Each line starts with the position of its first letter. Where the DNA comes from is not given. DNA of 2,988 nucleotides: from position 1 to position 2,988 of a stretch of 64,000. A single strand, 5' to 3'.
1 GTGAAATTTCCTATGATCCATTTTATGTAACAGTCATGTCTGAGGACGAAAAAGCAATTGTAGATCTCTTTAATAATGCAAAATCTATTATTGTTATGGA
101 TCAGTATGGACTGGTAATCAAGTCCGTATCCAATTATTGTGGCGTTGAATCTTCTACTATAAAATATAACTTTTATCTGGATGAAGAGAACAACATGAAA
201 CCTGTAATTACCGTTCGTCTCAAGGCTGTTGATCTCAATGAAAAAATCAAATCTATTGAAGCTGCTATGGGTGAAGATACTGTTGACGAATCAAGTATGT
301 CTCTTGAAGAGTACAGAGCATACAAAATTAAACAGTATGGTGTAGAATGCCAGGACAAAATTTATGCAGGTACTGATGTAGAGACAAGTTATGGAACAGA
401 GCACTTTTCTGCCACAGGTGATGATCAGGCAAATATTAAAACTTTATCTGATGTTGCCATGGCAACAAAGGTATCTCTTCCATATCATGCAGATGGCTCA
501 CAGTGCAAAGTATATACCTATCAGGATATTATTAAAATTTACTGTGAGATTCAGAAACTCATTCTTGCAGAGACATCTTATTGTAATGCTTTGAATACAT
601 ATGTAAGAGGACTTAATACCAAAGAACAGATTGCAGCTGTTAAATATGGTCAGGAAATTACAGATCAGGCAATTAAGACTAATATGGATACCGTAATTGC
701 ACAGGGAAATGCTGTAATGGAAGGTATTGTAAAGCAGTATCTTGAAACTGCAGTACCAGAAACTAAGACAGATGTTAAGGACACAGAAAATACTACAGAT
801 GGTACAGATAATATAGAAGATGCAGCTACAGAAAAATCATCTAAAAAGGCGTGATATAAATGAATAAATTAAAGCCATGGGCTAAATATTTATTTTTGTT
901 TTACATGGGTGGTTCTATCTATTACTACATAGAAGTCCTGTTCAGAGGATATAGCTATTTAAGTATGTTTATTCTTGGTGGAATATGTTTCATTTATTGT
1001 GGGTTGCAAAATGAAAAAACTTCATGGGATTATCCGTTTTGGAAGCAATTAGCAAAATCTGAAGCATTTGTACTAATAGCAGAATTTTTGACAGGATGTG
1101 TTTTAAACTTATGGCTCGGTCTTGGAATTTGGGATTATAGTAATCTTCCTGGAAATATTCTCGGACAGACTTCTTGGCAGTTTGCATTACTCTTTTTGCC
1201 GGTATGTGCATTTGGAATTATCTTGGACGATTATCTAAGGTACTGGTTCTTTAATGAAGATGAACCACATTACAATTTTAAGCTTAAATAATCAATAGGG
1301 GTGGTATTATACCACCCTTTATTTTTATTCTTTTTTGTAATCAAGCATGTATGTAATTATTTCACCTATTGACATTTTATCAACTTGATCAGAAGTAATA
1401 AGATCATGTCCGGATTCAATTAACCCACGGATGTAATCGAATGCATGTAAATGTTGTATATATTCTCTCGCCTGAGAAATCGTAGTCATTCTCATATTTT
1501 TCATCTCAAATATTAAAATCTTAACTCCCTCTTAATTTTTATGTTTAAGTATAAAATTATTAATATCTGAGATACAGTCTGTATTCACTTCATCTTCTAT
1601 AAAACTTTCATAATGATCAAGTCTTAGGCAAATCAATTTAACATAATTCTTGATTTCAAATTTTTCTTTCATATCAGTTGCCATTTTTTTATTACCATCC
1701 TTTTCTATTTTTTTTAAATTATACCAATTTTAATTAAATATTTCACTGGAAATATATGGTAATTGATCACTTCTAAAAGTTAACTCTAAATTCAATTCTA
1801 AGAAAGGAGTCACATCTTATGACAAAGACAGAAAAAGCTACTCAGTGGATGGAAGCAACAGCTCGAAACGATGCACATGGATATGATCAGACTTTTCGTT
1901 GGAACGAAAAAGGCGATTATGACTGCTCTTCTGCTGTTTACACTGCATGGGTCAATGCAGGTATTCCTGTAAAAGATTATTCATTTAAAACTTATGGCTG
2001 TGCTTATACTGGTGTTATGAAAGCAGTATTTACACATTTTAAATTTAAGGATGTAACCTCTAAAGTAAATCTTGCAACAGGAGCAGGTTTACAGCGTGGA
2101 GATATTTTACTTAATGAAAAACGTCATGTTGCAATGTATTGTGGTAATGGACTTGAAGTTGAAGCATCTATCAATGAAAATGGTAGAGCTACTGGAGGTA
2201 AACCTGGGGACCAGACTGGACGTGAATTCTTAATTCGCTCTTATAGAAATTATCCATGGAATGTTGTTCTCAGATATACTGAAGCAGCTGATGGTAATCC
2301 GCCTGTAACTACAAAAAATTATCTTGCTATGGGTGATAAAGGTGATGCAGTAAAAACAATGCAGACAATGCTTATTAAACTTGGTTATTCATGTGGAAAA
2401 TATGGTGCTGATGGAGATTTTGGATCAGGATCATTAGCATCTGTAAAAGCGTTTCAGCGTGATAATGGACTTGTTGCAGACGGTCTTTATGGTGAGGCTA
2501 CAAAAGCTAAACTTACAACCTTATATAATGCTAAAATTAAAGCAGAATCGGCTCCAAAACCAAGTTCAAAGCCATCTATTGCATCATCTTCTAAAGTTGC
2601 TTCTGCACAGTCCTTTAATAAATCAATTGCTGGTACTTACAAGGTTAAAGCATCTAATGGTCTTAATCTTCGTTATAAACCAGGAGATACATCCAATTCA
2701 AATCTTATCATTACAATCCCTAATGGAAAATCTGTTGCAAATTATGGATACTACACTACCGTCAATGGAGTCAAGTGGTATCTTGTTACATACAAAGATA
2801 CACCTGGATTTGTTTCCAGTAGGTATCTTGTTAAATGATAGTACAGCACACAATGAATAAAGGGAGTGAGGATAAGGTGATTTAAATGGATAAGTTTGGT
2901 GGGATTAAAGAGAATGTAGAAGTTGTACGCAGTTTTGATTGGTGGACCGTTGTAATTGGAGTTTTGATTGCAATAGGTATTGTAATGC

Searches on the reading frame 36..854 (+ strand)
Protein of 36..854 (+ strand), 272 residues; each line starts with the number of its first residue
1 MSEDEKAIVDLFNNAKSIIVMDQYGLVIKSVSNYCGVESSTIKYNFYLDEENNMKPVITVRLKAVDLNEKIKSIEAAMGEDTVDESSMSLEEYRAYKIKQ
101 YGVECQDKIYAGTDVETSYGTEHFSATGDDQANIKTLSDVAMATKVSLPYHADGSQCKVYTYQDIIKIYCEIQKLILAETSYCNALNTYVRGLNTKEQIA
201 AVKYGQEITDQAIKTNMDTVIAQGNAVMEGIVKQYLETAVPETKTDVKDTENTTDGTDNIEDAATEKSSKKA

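Call 52: search_protein_families(library=pfam, proteins=[window:36-854:+], max_evalue=0.001)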
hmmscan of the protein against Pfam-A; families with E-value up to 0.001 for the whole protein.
window:36-854:+ (272 aa): 1 family
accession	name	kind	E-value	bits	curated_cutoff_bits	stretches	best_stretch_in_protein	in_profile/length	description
PF14301.12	DUF4376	-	0.00029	21.7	25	1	93-192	2-96/106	Domain of unknown function (DUF4376)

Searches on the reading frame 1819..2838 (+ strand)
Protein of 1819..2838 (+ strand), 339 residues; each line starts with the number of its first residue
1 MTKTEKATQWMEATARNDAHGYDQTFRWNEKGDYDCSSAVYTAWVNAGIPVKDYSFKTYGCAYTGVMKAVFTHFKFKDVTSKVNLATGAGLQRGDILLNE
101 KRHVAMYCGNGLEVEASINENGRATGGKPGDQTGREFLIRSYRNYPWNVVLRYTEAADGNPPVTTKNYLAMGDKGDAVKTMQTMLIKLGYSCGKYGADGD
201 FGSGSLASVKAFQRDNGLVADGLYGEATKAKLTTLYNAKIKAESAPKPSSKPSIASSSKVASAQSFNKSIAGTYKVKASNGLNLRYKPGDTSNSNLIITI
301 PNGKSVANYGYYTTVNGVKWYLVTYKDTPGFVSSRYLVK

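Call 52: search_protein_families(library=pfam, proteins=[window:1819-2838:+], max_evalue=0.001)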
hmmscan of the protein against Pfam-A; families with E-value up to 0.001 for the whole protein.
window:1819-2838:+ (339 aa): 5 families
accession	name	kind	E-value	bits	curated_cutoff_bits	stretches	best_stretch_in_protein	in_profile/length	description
PF25309.1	ELLD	-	2.5e-29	102.8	27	2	115-165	3-53/175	Endolysin-like domain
PF01471.23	PG_binding_1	-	2.9e-14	53.4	23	1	175-232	2-57/57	Putative peptidoglycan binding domain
PF00877.26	NLPC_P60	-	3.7e-05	24.1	23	1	24-120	2-83/105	NlpC/P60 family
PF05382.19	Amidase_5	-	0.00011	22.6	21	1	4-102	2-84/142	Bacteriophage peptidoglycan hydrolase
PF08239.17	SH3_3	-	0.00023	21.7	27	1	281-337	2-53/54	Bacterial SH3 domain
